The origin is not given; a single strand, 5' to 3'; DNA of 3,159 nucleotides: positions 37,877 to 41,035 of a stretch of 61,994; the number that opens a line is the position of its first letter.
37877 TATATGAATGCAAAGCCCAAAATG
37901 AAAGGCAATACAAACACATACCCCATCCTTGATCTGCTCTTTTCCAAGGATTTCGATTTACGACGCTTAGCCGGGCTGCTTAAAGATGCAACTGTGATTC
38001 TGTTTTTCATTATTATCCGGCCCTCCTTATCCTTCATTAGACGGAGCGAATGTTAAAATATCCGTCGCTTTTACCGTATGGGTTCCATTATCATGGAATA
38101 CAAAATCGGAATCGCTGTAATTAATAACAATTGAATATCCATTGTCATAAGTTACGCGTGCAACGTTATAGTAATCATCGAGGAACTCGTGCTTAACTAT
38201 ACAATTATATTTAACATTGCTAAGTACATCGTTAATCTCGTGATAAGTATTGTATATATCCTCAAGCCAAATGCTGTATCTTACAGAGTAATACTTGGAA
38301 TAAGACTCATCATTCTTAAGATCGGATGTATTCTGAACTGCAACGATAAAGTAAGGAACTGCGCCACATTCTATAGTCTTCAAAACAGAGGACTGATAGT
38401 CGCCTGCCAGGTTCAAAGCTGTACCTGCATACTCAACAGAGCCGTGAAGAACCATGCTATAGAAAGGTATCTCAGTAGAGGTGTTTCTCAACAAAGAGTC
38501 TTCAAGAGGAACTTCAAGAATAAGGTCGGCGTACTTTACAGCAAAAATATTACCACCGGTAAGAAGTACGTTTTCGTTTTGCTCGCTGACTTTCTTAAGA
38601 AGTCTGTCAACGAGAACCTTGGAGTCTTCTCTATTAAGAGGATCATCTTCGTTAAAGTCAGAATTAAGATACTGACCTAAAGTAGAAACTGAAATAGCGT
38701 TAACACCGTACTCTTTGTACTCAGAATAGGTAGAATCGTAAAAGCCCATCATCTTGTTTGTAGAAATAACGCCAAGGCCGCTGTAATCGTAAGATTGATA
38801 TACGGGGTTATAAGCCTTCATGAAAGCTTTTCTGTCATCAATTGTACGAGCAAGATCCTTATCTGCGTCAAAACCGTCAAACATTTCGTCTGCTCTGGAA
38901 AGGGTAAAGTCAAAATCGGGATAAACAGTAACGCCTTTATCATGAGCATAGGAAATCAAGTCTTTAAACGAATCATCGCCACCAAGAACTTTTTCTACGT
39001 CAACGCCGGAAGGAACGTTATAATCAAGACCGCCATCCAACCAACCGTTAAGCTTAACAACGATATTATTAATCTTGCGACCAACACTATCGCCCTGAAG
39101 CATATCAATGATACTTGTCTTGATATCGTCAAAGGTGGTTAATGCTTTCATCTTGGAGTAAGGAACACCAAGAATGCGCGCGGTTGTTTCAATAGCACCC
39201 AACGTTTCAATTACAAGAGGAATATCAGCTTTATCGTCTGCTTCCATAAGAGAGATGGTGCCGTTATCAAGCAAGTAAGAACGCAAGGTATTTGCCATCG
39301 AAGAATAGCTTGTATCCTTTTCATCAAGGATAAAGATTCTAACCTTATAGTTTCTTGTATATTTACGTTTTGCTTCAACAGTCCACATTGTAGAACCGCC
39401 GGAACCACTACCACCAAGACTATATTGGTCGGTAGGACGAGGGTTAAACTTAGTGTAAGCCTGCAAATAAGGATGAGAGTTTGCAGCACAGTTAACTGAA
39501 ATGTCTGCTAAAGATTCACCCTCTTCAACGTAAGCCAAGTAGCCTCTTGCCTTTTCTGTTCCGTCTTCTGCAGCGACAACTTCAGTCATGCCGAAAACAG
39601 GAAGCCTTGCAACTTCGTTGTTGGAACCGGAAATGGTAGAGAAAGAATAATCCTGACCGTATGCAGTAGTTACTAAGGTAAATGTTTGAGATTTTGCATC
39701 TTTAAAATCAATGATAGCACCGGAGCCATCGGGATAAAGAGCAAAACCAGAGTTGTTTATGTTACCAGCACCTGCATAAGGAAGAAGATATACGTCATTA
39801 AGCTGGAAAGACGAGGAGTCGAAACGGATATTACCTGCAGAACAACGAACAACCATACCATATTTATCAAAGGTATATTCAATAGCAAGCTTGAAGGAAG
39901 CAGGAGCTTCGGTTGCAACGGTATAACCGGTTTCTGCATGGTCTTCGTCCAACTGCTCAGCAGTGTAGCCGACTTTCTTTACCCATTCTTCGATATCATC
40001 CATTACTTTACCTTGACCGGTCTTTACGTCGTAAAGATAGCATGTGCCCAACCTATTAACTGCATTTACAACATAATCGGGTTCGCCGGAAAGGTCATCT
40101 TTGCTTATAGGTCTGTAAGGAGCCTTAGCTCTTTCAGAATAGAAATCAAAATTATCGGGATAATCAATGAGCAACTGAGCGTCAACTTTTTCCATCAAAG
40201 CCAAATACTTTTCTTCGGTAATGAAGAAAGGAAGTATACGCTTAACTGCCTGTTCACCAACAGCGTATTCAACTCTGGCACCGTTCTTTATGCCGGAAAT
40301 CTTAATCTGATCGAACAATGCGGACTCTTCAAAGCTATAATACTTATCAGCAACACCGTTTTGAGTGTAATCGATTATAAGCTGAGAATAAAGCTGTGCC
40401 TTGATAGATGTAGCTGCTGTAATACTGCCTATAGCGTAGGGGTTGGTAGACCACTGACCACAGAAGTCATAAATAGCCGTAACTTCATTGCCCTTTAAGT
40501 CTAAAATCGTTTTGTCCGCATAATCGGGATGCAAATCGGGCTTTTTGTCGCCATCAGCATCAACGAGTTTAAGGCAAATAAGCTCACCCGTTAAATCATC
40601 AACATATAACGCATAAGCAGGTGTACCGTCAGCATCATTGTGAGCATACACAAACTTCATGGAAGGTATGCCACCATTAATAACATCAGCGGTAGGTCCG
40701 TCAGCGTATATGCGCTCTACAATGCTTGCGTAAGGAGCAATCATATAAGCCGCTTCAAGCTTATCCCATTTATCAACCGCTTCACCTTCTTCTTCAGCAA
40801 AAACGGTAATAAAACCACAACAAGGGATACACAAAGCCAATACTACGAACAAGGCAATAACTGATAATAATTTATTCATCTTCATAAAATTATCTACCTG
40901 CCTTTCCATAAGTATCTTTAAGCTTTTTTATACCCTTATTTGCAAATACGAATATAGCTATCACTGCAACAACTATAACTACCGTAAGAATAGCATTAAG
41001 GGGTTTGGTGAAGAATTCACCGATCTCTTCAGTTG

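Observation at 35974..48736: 12.7 kb operon: one giant binding protein, two permease pairs, an NHL-TPR-Yip1 fusion and a ~950-aa unknown, but no ATPase or regulator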

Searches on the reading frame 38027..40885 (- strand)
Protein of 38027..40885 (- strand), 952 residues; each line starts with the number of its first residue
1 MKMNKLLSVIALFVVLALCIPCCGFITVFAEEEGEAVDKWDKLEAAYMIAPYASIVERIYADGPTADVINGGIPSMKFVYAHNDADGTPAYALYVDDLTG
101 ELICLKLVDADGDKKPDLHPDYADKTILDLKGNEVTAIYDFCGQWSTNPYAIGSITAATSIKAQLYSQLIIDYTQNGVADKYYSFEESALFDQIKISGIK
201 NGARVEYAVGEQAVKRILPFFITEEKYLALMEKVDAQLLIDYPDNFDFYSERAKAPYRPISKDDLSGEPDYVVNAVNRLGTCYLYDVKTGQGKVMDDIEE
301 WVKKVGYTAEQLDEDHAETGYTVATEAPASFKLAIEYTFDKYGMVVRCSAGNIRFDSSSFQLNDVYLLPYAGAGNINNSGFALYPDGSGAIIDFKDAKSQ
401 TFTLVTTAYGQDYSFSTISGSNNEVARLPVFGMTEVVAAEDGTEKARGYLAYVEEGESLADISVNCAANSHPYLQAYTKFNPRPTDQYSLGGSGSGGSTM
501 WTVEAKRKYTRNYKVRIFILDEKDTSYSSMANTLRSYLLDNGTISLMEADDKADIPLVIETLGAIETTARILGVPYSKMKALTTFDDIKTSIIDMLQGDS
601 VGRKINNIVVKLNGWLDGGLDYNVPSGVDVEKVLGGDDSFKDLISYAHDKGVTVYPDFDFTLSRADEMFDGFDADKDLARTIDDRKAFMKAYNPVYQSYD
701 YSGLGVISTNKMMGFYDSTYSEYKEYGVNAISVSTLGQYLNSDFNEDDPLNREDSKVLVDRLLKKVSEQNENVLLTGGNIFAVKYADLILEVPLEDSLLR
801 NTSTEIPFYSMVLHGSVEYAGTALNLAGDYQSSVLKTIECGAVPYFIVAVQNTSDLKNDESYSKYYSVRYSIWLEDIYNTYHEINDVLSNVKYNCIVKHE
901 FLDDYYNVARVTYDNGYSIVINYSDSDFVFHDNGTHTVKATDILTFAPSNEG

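Call 5: search_protein_families(library=pfam, proteins=[window:38027-40885:-], max_evalue=0.01)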
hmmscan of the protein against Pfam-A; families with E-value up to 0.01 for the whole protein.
window:38027-40885:- (952 aa): 1 family
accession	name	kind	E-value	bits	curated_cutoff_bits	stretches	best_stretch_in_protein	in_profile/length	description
PF18952.6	DUF5696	-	8.3e-151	504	25.6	1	310-931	2-603/612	Family of unknown function (DUF5696)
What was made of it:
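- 38027..40885 (-): Gene E: DUF5696 protein (952 aa). N-terminal signal or anchor, lineage-specific region (~40-320), then a GH129-like beta-sandwich, (beta/alpha)8 barrel (~550-860) and C-terminal beta domain. PF18952 E 8e-151 (call 5).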

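Call 6: search_protein_families(library=ncbifam, proteins=[window:38027-40885:-], max_evalue=0.01)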
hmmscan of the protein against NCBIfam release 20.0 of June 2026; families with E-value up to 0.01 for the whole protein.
window:38027-40885:- (952 aa): 0 families

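Call 10: find_homologous_proteins(query=window:38027-40885:-)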
Query window:38027-40885:- (952 aa): 110 proteins with E <= 0.001 among 8000 candidates.
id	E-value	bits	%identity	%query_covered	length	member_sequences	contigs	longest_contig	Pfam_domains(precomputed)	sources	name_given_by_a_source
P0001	0.0e+0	2155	100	100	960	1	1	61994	PF18952.7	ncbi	-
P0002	0.0e+0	1621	75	99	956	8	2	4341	PF18952.7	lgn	-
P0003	0.0e+0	1621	76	99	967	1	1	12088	PF18952.7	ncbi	-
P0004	0.0e+0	1590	74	99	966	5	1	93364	PF18952.7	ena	-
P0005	0.0e+0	1586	73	99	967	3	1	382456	PF18952.7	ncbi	-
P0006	0.0e+0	1420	68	99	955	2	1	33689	PF18952.7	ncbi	-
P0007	0.0e+0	1257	61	100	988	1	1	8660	PF18952.7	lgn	-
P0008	0.0e+0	1242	60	99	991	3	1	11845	PF18952.7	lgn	-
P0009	0.0e+0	1179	58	99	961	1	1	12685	PF18952.7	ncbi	-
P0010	0.0e+0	1166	57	99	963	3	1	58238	PF18952.7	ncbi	-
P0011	0.0e+0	1166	58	99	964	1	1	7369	PF18952.7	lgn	-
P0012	0.0e+0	1166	57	99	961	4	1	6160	PF18952.7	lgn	-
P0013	0.0e+0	1157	57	98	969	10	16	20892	PF18952.7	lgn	-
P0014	0.0e+0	1151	58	97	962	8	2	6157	PF18952.7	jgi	-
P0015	0.0e+0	1148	56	99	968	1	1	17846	PF18952.7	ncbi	-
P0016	0.0e+0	1145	57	99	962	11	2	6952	PF18952.7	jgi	-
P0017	0.0e+0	1139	55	99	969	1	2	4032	PF18952.7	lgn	-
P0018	0.0e+0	1126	56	99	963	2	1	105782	PF18952.7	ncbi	-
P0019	0.0e+0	1078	54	99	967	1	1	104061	PF18952.7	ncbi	-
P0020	0.0e+0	1070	54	98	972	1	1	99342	PF18952.7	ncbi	-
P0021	0.0e+0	1051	53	99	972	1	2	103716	PF18952.7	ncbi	-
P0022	0.0e+0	1050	54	99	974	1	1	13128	PF18952.7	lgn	-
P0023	2.8e-269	914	49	99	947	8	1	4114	PF18952.7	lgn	-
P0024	2.2e-223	762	44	97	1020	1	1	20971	PF18952.7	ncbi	-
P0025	3.2e-221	755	43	94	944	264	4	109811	PF18952.7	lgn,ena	-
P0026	3.9e-219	748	43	97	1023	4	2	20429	PF18952.7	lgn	-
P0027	4.7e-219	748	43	99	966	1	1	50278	PF18952.7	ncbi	-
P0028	8.3e-218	744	44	96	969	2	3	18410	PF18952.7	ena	-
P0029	3.7e-216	738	43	96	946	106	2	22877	PF18952.7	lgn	-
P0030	4.2e-215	735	43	99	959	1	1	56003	PF18952.7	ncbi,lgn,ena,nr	ncbi:MAG: hypothetical protein CVU97_00875 [Firmicutes bacterium HGW-Firmicutes-21]|nr:MAG: hypothet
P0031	6.3e-215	734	44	96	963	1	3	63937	PF18952.7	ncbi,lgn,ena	-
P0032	2.0e-214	733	42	97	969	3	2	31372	PF18952.7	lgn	-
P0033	1.5e-208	713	42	95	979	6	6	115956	PF18952.7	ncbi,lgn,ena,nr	ncbi:MAG: DUF5696 domain-containing protein [Eubacteriales bacterium]|nr:DUF5696 domain-containing p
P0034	1.1e-207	710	41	96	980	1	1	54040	PF18952.7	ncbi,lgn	-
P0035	2.7e-205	703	40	96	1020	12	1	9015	PF18952.7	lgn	-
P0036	6.8e-204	698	39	99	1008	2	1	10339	PF18952.7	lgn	-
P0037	7.8e-203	694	41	98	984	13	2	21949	PF18952.7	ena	-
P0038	4.5e-202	692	41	98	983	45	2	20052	PF18952.7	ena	-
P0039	1.4e-201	690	41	98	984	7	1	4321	PF18952.7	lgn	-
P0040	2.6e-201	689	41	99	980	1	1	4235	PF18952.7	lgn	-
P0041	1.2e-199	684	40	98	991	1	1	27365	PF18952.7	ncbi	-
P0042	1.4e-195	670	40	97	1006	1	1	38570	PF18952.7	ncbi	-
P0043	3.6e-195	669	41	100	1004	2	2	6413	PF18952.7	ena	-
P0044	2.1e-194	666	41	97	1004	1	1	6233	PF18952.7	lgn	-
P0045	2.4e-193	663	40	96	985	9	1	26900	PF18952.7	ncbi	-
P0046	8.5e-192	658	40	96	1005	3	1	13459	PF18952.7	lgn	-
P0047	9.3e-191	654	40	94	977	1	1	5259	PF18952.7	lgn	-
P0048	7.9e-189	648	40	96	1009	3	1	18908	PF18952.7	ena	-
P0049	1.3e-184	634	39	94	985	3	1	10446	PF18952.7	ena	-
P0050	4.3e-182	626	40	82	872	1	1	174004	PF18952.7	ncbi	-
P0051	2.1e-161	557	43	53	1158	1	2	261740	PF18952.7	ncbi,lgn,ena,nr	ncbi:MAG: hypothetical protein IKU43_08440 [Clostridia bacterium]|nr:hypothetical protein [Clostridi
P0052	5.6e-160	553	38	80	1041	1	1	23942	PF18952.7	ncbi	-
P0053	6.7e-158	546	43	53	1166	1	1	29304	PF18952.7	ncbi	-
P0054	1.8e-155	538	42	50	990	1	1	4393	PF18952.7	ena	-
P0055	2.4e-155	537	43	52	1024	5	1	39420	PF18952.7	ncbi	-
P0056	1.8e-153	531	39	81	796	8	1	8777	PF18952.7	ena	-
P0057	2.9e-145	504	33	83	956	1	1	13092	PF18952.7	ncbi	-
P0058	4.4e-141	490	38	79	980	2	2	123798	PF18952.7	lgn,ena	-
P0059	9.6e-141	489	33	95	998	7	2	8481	PF18952.7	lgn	-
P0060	8.4e-140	486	36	81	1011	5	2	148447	PF18952.7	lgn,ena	-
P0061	1.6e-139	485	33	86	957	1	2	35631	PF18952.7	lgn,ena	-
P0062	6.7e-139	483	36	80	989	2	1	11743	PF18952.7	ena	-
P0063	1.2e-137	479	36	80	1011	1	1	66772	PF18952.7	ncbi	-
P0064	1.6e-136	475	34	95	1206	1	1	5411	PF18952.7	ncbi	-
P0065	3.4e-134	467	41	51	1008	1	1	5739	PF18952.7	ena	-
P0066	1.5e-132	462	36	79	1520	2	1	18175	PF18952.7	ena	-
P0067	8.9e-132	459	32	83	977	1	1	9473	PF18952.7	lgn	-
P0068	1.4e-129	452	36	80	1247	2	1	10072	PF18952.7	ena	-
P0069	2.7e-124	434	31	82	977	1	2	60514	PF18952.7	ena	-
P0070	2.2e-123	431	33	95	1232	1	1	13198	PF18952.7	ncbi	-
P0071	3.4e-122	428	36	78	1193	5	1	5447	PF18952.7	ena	-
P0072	2.9e-118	415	33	79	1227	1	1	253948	PF18952.7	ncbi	-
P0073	2.2e-117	412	35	80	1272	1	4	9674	PF18952.7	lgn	-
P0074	1.5e-116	409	33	79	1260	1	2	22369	PF18952.7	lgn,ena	-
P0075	2.2e-110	388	34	80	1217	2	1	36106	PF18952.7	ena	-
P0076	1.5e-107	379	32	80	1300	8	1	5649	PF18952.7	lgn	-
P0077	2.4e-106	375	33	81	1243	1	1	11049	PF18952.7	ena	-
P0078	1.6e-104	369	35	63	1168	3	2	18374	PF18952.7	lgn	-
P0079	4.5e-104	368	32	80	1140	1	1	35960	PF18952.7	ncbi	-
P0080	4.3e-103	364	33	80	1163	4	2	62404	PF18952.7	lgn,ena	-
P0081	2.5e-102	362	32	80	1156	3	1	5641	PF18952.7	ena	-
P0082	2.8e-100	355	34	63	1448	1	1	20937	PF18952.7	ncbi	-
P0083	8.1e-96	340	35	63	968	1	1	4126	PF18952.7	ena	-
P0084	4.8e-93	331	30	95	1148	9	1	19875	PF18952.7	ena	-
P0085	2.6e-87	312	28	82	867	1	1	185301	PF18952.7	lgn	-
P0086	1.5e-83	300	29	85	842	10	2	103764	PF18952.7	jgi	-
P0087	1.4e-79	287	28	83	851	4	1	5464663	PF18952.7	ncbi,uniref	ncbi:DUF5696 domain-containing protein [Paenibacillus sp. EC2-1]|uniref:DUF5696 domain-containing pr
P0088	1.7e-79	286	28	82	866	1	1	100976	PF18952.7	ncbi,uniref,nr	ncbi:DUF5696 domain-containing protein [Paenibacillus sp. LHD-117]|uniref:DUF5696 domain-containing 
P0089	6.4e-79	284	27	90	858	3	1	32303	PF18952.7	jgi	-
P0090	1.6e-75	273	28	82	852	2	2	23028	PF18952.7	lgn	-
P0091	1.7e-75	273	27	82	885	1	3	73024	PF18952.7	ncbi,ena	-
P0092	1.9e-74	270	27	82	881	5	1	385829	PF18952.7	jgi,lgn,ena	-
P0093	6.2e-74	268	27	85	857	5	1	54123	PF18952.7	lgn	-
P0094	3.9e-70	255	27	84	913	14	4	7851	PF18952.7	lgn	-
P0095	5.3e-70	255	28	82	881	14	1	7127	PF18952.7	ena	-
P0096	4.8e-64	235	26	83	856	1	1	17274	PF18952.7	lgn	-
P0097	3.0e-61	226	27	83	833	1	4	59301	PF18952.7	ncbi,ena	-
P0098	2.0e-53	200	26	82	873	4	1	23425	PF18952.7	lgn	-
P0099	2.2e-44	170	26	81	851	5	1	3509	PF18952.7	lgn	-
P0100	2.4e-42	163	26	80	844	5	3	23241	PF18952.7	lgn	-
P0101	7.6e-39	152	27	61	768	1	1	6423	PF18952.7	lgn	-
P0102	1.1e-37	148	27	61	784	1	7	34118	PF18952.7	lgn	-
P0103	1.1e-37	148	27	59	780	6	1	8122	PF18952.7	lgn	-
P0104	3.7e-37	146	27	61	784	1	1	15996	PF18952.7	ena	-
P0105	4.3e-34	136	25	58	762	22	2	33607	PF18952.7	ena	-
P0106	8.0e-31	125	25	59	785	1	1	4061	PF18952.7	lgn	-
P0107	1.7e-29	121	24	58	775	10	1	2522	PF18952.7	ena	-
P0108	5.4e-25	106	24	63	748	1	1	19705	PF18952.7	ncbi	-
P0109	3.0e-24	103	25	62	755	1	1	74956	PF18952.7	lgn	-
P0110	8.1e-23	99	24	63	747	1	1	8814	PF18952.7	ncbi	-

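Call 11: find_encoding_contigs(protein=P0005, flank=10000, max_places=2)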
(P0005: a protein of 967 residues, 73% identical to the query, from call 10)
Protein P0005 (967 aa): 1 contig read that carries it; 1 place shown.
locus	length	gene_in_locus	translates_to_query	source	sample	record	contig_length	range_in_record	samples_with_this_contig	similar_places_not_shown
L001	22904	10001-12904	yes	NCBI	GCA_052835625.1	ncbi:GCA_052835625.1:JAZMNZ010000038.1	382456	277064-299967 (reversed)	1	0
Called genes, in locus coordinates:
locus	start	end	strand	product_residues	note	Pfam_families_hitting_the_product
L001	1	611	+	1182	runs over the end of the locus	PF01855:POR_N, PF17147:PFOR_II, PF01558:POR, PF10371:EKR, PF00037:Fer4 (weak), PF12837:Fer4_6 (weak), PF12838:Fer4_7, PF02775:TPP_enzyme_C, +2 more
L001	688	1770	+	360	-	PF02557:VanY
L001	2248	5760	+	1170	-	-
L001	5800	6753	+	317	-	PF00528:BPD_transp_1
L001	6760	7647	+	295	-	-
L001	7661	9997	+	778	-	PF01436:NHL (faint), PF04893:Yip1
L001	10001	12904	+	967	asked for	PF18952:DUF5696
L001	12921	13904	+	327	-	PF00528:BPD_transp_1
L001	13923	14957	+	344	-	PF00528:BPD_transp_1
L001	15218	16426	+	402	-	PF01979:Amidohydro_1, PF12890:DHOase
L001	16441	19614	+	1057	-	PF25596:CPSase_L_D1, PF02786:CPSase_L_D2, PF02787:CPSase_L_D3, PF25596:CPSase_L_D1, PF02655:ATP-grasp_3, PF02786:CPSase_L_D2, PF07478:Dala_Dala_lig_C, PF15632:ATPgrasp_Ter, +5 more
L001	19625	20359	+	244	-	PF00175:NAD_binding_1 (weak), PF10418:DHODB_Fe-S_bind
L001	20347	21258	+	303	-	PF01180:DHO_dh, PF01207:Dus (weak), PF00977:His_biosynth (faint), PF03060:NMO (weak)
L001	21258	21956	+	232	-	PF00215:OMPdecase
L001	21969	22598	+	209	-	PF00156:Pribosyltran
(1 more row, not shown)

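Call 12: find_encoding_contigs(protein=P0033, flank=10000, max_places=2)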
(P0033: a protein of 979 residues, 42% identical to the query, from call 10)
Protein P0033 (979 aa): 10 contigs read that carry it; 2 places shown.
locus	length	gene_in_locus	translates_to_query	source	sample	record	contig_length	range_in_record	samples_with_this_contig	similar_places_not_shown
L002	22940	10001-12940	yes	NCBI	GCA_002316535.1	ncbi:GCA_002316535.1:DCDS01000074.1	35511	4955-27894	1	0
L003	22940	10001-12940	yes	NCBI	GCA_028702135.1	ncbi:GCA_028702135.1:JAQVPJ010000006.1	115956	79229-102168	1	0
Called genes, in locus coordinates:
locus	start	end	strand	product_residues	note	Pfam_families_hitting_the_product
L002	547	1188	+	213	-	-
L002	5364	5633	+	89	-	-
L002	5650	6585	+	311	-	PF00528:BPD_transp_1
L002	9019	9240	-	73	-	-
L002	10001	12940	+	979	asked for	PF18952:DUF5696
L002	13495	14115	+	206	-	PF00528:BPD_transp_1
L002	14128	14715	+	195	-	-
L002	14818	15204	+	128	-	PF00528:BPD_transp_1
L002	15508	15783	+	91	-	PF21699:TM1266-like (faint)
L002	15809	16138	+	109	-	PF21349:RUBY_RBDX, PF23458:DUF7130 (faint)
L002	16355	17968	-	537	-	PF00005:ABC_tran, PF02463:SMC_N (faint), PF13304:AAA_21 (faint), PF12848:ABC_tran_Xtn, PF00005:ABC_tran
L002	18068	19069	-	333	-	-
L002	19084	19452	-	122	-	PF03551:PadR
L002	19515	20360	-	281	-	PF07664:FeoB_C, PF07670:Gate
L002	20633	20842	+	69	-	-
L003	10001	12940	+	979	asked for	PF18952:DUF5696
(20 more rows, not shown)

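Call 14: find_encoding_contigs(protein=P0087, flank=10000, max_places=2)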
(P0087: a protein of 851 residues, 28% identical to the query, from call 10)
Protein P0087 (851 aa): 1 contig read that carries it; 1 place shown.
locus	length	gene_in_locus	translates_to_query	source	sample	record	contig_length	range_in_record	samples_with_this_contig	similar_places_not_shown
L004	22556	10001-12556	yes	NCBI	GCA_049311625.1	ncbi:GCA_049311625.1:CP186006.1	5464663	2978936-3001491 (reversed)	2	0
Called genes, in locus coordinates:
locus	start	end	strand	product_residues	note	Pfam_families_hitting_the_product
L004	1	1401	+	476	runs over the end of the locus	PF00072:Response_reg, PF12833:HTH_18, PF00165:HTH_AraC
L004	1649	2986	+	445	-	PF01547:SBP_bac_1, PF13416:SBP_bac_8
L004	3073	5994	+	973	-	PF25275:Golvesin_C (faint), PF01547:SBP_bac_1, PF13416:SBP_bac_8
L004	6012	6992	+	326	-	PF00528:BPD_transp_1 (faint)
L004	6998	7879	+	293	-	PF00528:BPD_transp_1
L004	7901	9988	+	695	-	PF01436:NHL (weak), PF04893:Yip1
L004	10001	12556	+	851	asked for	PF18952:DUF5696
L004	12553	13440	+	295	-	PF00528:BPD_transp_1 (weak)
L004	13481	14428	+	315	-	PF00528:BPD_transp_1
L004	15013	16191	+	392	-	PF13527:Acetyltransf_9, PF17668:Acetyltransf_17, PF13530:SCP2_2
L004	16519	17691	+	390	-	PF01411:tRNA-synt_2c, PF07973:tRNA_SAD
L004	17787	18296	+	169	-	-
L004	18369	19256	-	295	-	PF00892:EamA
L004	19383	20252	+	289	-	PF00126:HTH_1, PF03466:LysR_substrate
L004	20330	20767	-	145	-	PF01047:MarR, PF12802:MarR_2, PF13412:HTH_24 (weak)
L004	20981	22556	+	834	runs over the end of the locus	PF00005:ABC_tran (weak), PF02463:SMC_N (faint), PF13175:AAA_15 (faint), PF13191:AAA_16 (faint), PF13304:AAA_21 (faint), PF13481:AAA_25 (faint), PF17755:UvrA_DNA-bind, PF00005:ABC_tran, +3 more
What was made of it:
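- An AraC-type response regulator plus a sensor-like SBP in Paenibacillus (call 14).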

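Call 15: find_encoding_contigs(protein=P0072, flank=10000, max_places=2)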
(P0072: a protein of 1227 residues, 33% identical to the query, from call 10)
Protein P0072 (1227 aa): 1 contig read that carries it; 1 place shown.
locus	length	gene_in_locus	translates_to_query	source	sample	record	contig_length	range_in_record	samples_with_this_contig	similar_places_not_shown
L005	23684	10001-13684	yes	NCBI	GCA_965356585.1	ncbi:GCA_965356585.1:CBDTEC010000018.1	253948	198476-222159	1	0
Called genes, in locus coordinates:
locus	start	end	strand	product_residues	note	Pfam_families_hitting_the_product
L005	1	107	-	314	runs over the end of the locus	PF18937:DUF5685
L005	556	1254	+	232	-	-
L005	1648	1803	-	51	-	-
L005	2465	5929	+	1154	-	PF01547:SBP_bac_1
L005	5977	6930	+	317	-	PF00528:BPD_transp_1 (faint)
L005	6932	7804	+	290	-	PF00528:BPD_transp_1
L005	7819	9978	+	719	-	PF01436:NHL (faint), PF17170:DUF5128 (faint), PF04893:Yip1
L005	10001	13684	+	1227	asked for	PF18952:DUF5696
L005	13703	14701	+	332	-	PF00528:BPD_transp_1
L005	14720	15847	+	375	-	PF00528:BPD_transp_1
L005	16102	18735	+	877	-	PF01411:tRNA-synt_2c, PF07973:tRNA_SAD, PF02272:DHHA1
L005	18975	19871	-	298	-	PF03630:Fumble, PF01869:BcrAD_BadFG (weak)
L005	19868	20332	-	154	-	-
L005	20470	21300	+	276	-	PF00702:Hydrolase, PF13344:Hydrolase_6, PF13242:Hydrolase_like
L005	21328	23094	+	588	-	PF05833:NFACT_N, PF18297:NFACT-R_2 (faint), PF05670:NFACT-R_1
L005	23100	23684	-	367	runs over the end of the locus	PF01594:AI-2E_transport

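Call 16: find_encoding_contigs(protein=P0109, flank=10000, max_places=2)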
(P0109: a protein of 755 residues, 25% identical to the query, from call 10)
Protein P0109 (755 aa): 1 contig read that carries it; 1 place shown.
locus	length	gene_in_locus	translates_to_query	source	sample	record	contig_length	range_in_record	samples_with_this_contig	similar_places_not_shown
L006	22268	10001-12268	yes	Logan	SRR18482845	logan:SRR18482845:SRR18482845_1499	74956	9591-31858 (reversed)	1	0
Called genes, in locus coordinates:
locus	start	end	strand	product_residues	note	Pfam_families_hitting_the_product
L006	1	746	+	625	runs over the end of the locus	-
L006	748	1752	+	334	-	PF04041:Glyco_hydro_130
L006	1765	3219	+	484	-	-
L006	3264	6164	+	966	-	PF01547:SBP_bac_1, PF13416:SBP_bac_8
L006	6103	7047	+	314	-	PF00528:BPD_transp_1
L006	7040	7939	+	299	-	PF00528:BPD_transp_1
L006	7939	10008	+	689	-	PF01436:NHL (faint)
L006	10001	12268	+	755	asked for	PF18952:DUF5696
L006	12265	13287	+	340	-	-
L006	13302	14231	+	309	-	PF00528:BPD_transp_1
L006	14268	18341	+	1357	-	PF16403:Bact_surface_Ig-like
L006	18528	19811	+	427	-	PF00041:fn3 (faint)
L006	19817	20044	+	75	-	-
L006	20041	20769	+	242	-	PF21088:MS_channel_1st, PF00924:MS_channel_2nd, PF21082:MS_channel_3rd (weak)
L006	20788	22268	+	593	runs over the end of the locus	PF06241:Castor_Poll_mid (faint)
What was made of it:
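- GH130 in L006 (call 16).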
